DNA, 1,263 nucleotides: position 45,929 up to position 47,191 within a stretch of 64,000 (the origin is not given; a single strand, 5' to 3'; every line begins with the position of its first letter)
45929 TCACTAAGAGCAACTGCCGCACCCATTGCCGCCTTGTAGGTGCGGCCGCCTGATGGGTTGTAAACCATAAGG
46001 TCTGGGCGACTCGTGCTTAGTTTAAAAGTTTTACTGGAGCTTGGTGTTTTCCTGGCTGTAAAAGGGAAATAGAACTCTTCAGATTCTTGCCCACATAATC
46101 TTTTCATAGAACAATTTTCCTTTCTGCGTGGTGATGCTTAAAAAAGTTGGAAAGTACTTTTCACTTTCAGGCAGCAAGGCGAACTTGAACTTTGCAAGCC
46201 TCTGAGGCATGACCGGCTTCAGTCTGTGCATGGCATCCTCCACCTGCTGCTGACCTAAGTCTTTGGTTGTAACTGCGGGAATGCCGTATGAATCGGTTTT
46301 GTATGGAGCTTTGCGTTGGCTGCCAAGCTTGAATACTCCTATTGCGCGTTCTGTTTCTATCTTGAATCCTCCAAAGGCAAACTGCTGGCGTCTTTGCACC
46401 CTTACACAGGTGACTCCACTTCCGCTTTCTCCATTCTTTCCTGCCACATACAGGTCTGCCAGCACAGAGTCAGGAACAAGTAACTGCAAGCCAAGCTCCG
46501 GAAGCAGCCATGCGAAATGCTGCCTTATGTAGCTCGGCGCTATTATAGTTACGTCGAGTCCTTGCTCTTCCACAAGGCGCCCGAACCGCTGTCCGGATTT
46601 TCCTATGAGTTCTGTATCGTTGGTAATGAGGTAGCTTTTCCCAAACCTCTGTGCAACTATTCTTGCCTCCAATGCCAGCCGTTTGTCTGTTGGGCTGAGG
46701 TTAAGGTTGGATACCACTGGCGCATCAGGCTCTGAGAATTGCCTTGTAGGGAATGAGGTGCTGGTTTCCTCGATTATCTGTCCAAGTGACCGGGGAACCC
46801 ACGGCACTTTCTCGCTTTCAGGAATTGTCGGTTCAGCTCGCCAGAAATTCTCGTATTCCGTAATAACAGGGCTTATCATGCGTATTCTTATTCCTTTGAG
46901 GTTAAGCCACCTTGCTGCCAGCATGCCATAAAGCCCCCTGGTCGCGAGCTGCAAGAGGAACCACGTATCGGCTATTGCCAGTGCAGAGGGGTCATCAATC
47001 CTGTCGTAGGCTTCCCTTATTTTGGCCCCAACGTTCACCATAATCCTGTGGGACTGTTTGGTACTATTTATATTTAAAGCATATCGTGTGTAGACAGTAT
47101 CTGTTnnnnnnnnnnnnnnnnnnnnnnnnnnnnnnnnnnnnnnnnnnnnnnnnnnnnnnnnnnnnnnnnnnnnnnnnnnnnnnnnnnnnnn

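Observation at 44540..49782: Co-directional island of orphan genes with individual leaderless promoters, interrupted by the 5S rRNA gene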

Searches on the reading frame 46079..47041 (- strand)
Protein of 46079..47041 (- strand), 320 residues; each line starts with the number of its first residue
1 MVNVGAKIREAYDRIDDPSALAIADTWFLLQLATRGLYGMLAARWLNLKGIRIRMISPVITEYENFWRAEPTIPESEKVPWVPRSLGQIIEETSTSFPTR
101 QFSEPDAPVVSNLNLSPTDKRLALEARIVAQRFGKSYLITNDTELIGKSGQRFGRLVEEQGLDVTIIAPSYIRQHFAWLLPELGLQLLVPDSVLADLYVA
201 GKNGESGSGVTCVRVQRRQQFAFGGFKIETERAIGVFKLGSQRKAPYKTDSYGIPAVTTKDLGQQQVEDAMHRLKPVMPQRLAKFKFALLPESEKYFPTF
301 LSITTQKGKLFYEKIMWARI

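Call 4: search_protein_families(library=pfam, proteins=[window:46079-47041:-], max_evalue=0.1)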
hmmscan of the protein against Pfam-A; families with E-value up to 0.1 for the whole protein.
window:46079-47041:- (320 aa): 0 families

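Call 5: search_protein_families(library=padloc, proteins=[window:46079-47041:-], max_evalue=0.1)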
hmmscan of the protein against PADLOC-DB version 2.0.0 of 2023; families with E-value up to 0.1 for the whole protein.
window:46079-47041:- (320 aa): 0 families

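Call 6: search_protein_families(library=ncbifam, proteins=[window:46079-47041:-], max_evalue=0.1)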
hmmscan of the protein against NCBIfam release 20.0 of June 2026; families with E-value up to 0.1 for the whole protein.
window:46079-47041:- (320 aa): 0 families

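Call 11: search_protein_families(library=phrogs, proteins=[window:46079-47041:-], max_evalue=0.1)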
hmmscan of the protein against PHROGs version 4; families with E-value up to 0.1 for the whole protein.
window:46079-47041:- (320 aa): 0 families

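Call 27: find_related_loci(query=A4, collection=genome_contigs, flank=10000)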
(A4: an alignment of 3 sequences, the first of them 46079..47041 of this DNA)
Query A4 (320 aa) in genome_contigs; peptide patterns used: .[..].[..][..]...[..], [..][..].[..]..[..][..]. (x = any residue, [..] = any of these).
87 stretches matched a pattern; 1 encode a relative of the query (tblastn E <= 1e-3); 1 distinct loci.
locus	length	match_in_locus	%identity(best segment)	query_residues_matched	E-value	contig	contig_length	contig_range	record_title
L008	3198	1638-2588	40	1-320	9e-59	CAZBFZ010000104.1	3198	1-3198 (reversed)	MAG TPA_asm: uncultured Methanosarcinales archaeon isolate binchicken_co125_500 genome assembly, contig: NODE_60924_leng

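Call 51: search_protein_families(library=pfam, alignment_id=A6, max_evalue=5)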
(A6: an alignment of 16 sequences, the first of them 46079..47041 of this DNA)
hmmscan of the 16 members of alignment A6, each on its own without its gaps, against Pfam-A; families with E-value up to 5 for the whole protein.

A. member 1, window:46079-47041:- (320 aa): 0 families

B. families by the number of members that match (of 16 scanned): 10 families
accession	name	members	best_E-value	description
PF16289.11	PIN_12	2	5.8e-05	PIN domain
PF18477.7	PIN_9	2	0.065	PIN like domain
PF25460.1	Beta-prop_Aladin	1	0.0019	Aladin seven-bladed propeller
PF01850.27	PIN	1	0.016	PIN domain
PF17648.7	Luciferase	1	0.059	Luciferase domain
PF05150.18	Legionella_OMP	1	0.15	Legionella pneumophila major outer membrane protein precursor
PF14528.11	LAGLIDADG_3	1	0.15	LAGLIDADG-like domain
PF14216.11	DUF4326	1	0.16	Domain of unknown function (DUF4326)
PF08638.16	Med14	1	0.17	Mediator complex subunit MED14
PF10124.15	Mu-like_gpT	1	0.19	Mu-like prophage major head subunit gpT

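Call 52: search_solved_structures(query=A6, max_evalue=10, show_alignments=2)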
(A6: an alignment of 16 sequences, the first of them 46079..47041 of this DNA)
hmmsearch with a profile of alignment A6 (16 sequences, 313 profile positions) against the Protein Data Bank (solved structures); distinct sequences matched with E-value up to 10: 7.
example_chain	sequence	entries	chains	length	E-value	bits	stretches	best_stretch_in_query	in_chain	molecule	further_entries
2lrh_A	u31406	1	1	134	0.029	17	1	88-170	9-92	De novo designed protein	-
2lci_A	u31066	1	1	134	0.031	16.9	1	90-170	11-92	Protein OR36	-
6xeh_A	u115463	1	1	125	0.036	16.7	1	130-181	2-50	DE NOVO DESIGNED OR386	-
2mr5_A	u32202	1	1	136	0.13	14.9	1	117-176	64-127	De novo designed Protein OR457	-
7vvb_A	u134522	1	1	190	0.41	13.2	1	234-285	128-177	GTPase KRas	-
8t71_A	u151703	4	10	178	0.75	12.3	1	234-276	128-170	GTPase KRas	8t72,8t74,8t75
5jpq_d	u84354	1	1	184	1.1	11.8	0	127-148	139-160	Utp24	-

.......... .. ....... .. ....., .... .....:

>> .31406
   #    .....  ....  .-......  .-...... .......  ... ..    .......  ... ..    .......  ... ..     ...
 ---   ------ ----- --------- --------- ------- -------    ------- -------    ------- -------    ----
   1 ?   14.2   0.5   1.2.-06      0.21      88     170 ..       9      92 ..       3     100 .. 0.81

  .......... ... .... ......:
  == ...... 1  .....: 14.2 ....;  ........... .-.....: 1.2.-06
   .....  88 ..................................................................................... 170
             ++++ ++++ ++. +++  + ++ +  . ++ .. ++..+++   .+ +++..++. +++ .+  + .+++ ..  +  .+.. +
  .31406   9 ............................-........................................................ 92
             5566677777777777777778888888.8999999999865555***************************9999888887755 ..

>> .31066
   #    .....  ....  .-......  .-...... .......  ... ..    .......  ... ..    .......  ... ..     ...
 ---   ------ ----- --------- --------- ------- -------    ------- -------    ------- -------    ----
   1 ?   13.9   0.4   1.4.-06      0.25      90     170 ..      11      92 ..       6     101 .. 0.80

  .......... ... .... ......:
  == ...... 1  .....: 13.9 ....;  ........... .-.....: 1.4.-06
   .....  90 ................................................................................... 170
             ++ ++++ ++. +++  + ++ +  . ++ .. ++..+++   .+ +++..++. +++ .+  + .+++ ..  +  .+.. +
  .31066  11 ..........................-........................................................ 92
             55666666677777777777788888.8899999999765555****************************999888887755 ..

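Call 55: predict_structure(alignment_id=A6)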
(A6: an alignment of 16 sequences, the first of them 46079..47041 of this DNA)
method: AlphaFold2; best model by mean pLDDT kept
length: 320 residues; sequences in the alignment: 16
mean_pLDDT: 81.5   pTM: 0.81
mean pLDDT of the five models: 81.5, 81.3, 80.5, 79.8, 78.8
residues with pLDDT >= 90: 133; 70-90: 117; 50-70: 48; < 50: 22
segments of 3 or more residues with pLDDT < 50: 95-105, 148-150
pLDDT, mean of each block of 10 residues (from residue 1): 48 60 91 93 91 85 81 63 77 49 49 72 85 89 65 66 88 95 95 93 77 96 96 94 87 95 90 86 85 92 85 93
secondary structure, 60 per line:
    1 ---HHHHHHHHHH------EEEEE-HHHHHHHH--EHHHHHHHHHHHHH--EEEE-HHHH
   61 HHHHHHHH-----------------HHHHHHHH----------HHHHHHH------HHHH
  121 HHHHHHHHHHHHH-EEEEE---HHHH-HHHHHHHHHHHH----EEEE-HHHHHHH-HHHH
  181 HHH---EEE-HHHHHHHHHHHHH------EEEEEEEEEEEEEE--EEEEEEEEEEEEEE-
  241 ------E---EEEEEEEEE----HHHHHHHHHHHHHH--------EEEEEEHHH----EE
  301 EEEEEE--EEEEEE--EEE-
elements in order: H4-13 E20-24 H26-33 H37-49 E52-55 H57-68 H86-93 H104-110 H117-133 E135-139 H143-146 H148-159 E164-167 H169-175 H177-183 E187-189 H191-203 E210-223 E226-239 E251-259 H264-277 E286-291 E299-306 E309-314 E317-319

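Call 57: fold_search(model_id=the predicted structure, library=pdb)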
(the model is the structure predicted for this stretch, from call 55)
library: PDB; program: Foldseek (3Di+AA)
matches with E <= 10: 1010; with E <= 0.001: 2
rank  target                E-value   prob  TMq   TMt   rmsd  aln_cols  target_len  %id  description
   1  2o96_A                5.0e-04  1.00  0.25  0.44   8.5       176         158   12  Crystal Structure of the Metal-Free Dimeric Human Mov34 MPN domain (residues 1-177) (released 2007-07-17)
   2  2o96_B                9.2e-04  1.00  0.24  0.43   8.6       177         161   12  Crystal Structure of the Metal-Free Dimeric Human Mov34 MPN domain (residues 1-177) (released 2007-07-17)
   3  3j8b_F                1.0e-03  1.00  0.25  0.32   8.4       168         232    7  Model of the human eIF3 PCI-MPN octamer docked into the 43S-HCV IRES EM map (released 2014-10-22)
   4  4o8y_A                1.2e-03  1.00  0.23  0.39   9.4       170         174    7  Zinc-free Rpn11 in complex with Rpn8 (released 2014-01-22)
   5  2o95_A                1.3e-03  1.00  0.26  0.41   8.3       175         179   12  Crystal Structure of the Metal-Free Dimeric Human Mov34 MPN domain (residues 1-186) (released 2007-07-17)
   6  6gvw_A                1.4e-03  0.99  0.24  0.25   7.5       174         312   11  Crystal structure of the BRCA1-A complex (released 2019-07-10)
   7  6gvw_F                2.2e-03  0.96  0.22  0.22   8.9       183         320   10  Crystal structure of the BRCA1-A complex (released 2019-07-10)
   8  5cw3_B                2.5e-03  0.98  0.23  0.28   8.9       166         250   10  Structure of CfBRCC36-CfKIAA0157 complex (Zn Edge) (released 2015-09-16)
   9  9e8o_c                2.5e-03  0.94  0.19  0.22  14.3       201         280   11  Nub1/Fat10-processing human 26S proteasome bound to Txnl1 with Rpt2 at top of spiral staircase and partially unfolded  (released 2024-12-04)
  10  5m5q                  2.8e-03  0.94  0.22  0.31  13.2       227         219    7  COPS5(2-257) IN COMPLEX WITH A AZAINDOLE (COMPOUND 4) (released 2017-01-11)
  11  1o4w                  3.0e-03  1.00  0.26  0.57   4.9       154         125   18  CRYSTAL STRUCTURE OF a PIN (PILT N-TERMINUS) DOMAIN CONTAINING PROTEIN (AF0591) FROM ARCHAEOGLOBUS FULGIDUS AT 1.90 A RE (released 2003-07-29)
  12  4o8x_A                3.2e-03  0.99  0.24  0.40   8.5       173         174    9  Zinc-bound Rpn11 in complex with Rpn8 (released 2014-01-22)
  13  4ocm_D                3.8e-03  1.00  0.26  0.46   7.9       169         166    7  Crystal Structure of the Rpn8-Rpn11 MPN domain heterodimer, crystal form Ib (released 2014-01-29)
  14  2o95_B                4.1e-03  0.98  0.24  0.39   8.4       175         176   12  Crystal Structure of the Metal-Free Dimeric Human Mov34 MPN domain (residues 1-186) (released 2007-07-17)
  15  4owp_A                5.2e-03  0.98  0.24  0.40   9.0       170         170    8  Crystal structure of rpn11 in a heterodimer complex with rpn8, representing the active portion of the proteasome lid. (released 2015-08-05)
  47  6a7v_C                5.0e-02  0.93  0.29  0.57   5.7       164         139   12  Crystal structure of Mycobacterium tuberculosis VapBC11 toxin-antitoxin complex (released 2018-10-10)
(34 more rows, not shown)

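Call 58: find_related_loci(query=A4, collection=metagenome_contigs, flank=10000)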
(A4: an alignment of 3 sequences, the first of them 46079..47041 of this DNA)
Query A4 (320 aa) in metagenome_contigs; peptide patterns used: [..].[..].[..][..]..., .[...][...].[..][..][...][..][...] (x = any residue, [..] = any of these).
330 stretches matched a pattern, but none encodes a relative of the query by tblastn (E <= 1e-3).

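Call 59: find_related_loci(query=A4, collection=viral_contigs, flank=10000)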
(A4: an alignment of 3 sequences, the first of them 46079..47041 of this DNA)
Query A4 (320 aa) in viral_contigs; peptide patterns used: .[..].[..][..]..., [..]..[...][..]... (x = any residue, [..] = any of these).
112 stretches matched a pattern, but none encodes a relative of the query by tblastn (E <= 1e-3).

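Call 80: fold_search(model_id=the predicted structure, library=viral)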
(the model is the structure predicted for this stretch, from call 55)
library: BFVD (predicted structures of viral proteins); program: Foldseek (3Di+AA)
matches with E <= 10: 820; with E <= 0.001: 0
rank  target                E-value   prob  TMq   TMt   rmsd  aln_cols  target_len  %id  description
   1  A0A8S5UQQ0            4.0e-03  0.96  0.22  0.18  11.3       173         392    6  MPN family protein [Podoviridae sp. ctQyH19]
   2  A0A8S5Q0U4            4.8e-03  0.97  0.23  0.18  10.7       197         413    6  Ubiquitin-like protein [CrAss-like virus sp. ctjK323]
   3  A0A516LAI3            5.7e-03  0.98  0.26  0.27   7.8       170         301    8  (no name in the UniProt tables at hand)
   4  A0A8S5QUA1            2.3e-02  0.87  0.23  0.22  10.2       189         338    6  26S proteasome regulatory subunit [CrAss-like virus sp. ctDAq1]
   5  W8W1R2                3.0e-02  0.13  0.15  0.16  19.4       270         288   10  Zinc-ribbon-containing protein [Invertebrate iridescent virus 30]
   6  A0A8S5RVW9            3.4e-02  0.23  0.15  0.13  15.2       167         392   11  Uncharacterized protein [Siphoviridae sp. ctHip2]
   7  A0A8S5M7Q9            4.1e-02  0.21  0.13  0.12  16.2       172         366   14  PIN like domain [Siphoviridae sp. ctPAi1]
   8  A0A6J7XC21            7.0e-02  0.25  0.21  0.11  16.4       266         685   10  6-hydroxymethylpterin diphosphokinase MptE-like [uncultured Caudovirales phage]
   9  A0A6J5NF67            7.0e-02  0.04  0.08  0.10  22.7       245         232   12  Uncharacterized protein [uncultured Caudovirales phage]
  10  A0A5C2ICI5            7.5e-02  0.07  0.14  0.09  17.4       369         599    8  (no name in the UniProt tables at hand)
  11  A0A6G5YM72            8.4e-02  0.77  0.30  0.24  14.1       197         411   12  (no name in the UniProt tables at hand)
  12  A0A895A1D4            8.4e-02  0.14  0.11  0.13  14.5       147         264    6  (no name in the UniProt tables at hand)
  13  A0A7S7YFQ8            8.9e-02  0.77  0.25  0.27   6.5       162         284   10  PIN domain-containing protein [Medusavirus stheno T3]
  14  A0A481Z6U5            9.5e-02  0.06  0.16  0.13  21.5       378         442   10  von willebrand factor type A domain protein [Pithovirus LCPAC302]
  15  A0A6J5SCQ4            1.0e-01  0.47  0.23  0.10  10.0       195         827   14  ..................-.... domain-containing protein [uncultured Caudovirales phage]
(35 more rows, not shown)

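Call 98: search_dna_similar(query=window:46079-47041:-, collection=phages, mode=protein, max_evalue=0.001, max_rows=10)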
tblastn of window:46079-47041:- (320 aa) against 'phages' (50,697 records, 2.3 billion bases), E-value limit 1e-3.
No match.
